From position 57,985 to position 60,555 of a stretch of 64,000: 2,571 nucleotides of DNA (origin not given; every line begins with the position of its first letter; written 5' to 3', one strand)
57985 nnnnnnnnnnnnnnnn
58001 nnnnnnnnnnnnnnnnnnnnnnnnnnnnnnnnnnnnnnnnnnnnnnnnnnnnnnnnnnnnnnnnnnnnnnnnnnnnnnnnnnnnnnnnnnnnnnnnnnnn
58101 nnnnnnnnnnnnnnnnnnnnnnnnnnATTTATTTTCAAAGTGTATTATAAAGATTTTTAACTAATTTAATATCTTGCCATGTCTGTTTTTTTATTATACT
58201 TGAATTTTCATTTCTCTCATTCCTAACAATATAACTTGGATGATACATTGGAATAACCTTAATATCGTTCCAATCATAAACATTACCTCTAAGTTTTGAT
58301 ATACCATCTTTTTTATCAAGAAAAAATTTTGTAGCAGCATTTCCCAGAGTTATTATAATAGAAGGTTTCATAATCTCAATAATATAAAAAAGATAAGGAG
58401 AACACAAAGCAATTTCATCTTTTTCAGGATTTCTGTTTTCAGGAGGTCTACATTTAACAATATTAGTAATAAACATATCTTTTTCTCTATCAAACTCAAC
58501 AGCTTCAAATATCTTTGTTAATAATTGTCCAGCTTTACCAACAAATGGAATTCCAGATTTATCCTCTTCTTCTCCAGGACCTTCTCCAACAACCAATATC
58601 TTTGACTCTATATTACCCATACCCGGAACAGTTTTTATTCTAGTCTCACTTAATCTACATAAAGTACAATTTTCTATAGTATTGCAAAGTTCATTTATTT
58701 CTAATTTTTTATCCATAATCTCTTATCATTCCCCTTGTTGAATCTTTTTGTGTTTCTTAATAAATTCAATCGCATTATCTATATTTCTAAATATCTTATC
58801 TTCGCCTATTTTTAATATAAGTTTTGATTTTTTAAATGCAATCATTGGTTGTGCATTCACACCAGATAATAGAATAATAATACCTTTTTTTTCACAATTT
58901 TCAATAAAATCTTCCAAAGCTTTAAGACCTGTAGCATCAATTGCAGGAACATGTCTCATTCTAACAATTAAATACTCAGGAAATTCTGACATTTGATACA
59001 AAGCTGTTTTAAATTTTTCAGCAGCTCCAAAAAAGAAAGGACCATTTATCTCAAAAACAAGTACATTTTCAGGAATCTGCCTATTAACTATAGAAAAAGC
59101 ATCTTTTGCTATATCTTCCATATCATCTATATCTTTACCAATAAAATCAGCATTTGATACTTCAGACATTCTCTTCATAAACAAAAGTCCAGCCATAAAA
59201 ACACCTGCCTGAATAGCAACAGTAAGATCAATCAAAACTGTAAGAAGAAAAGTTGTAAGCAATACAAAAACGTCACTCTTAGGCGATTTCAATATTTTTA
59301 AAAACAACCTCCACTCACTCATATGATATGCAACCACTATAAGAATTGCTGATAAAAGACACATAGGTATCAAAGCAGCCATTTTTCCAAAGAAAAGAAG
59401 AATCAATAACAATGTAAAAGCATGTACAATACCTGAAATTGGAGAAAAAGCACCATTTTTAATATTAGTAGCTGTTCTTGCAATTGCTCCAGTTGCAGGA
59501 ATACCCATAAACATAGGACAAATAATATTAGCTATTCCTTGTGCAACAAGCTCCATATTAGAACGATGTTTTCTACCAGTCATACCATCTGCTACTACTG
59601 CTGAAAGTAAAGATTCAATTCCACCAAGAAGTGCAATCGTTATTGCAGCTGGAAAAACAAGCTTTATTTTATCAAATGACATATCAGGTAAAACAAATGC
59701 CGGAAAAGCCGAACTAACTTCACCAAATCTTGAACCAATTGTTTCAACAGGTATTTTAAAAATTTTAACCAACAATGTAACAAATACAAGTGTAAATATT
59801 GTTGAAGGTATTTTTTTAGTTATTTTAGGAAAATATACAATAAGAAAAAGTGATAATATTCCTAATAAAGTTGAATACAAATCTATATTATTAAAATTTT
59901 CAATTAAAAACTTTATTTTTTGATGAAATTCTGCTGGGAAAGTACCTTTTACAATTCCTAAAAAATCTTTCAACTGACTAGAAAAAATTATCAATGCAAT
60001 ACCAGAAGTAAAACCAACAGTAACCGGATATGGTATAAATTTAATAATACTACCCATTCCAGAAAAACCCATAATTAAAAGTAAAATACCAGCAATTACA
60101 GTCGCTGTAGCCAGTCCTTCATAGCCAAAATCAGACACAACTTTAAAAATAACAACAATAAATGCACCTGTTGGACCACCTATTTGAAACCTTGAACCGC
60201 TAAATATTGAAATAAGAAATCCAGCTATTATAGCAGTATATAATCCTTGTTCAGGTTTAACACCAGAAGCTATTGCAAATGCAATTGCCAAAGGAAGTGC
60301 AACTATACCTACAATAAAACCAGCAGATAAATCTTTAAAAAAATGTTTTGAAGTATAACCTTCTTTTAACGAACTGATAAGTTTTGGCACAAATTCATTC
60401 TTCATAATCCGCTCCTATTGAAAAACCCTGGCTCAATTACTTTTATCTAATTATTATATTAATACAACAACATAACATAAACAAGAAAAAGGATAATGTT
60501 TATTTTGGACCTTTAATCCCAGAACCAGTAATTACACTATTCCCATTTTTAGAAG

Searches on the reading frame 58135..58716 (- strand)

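Call 34: search_protein_families(library=pfam, proteins=[window:58135-58716:-], max_evalue=0.001)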
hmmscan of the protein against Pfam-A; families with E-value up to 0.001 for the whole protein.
window:58135-58716:- (193 aa): 1 family
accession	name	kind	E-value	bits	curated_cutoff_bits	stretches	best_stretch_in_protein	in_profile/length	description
PF03167.25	UDG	-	5.2e-36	124.3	24.3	1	31-184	1-141/141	Uracil DNA glycosylase superfamily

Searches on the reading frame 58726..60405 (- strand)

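Call 34: search_protein_families(library=pfam, proteins=[window:58726-60405:-], max_evalue=0.001)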
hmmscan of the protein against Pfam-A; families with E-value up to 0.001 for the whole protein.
window:58726-60405:- (559 aa): 2 families
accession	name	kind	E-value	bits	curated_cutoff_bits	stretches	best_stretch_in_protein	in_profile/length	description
PF00916.26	Sulfate_transp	-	5.1e-83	279.4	23.2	1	22-384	1-379/380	Sulfate permease family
PF01740.26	STAS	-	1.1e-17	64.2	22.6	1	443-545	5-106/106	STAS domain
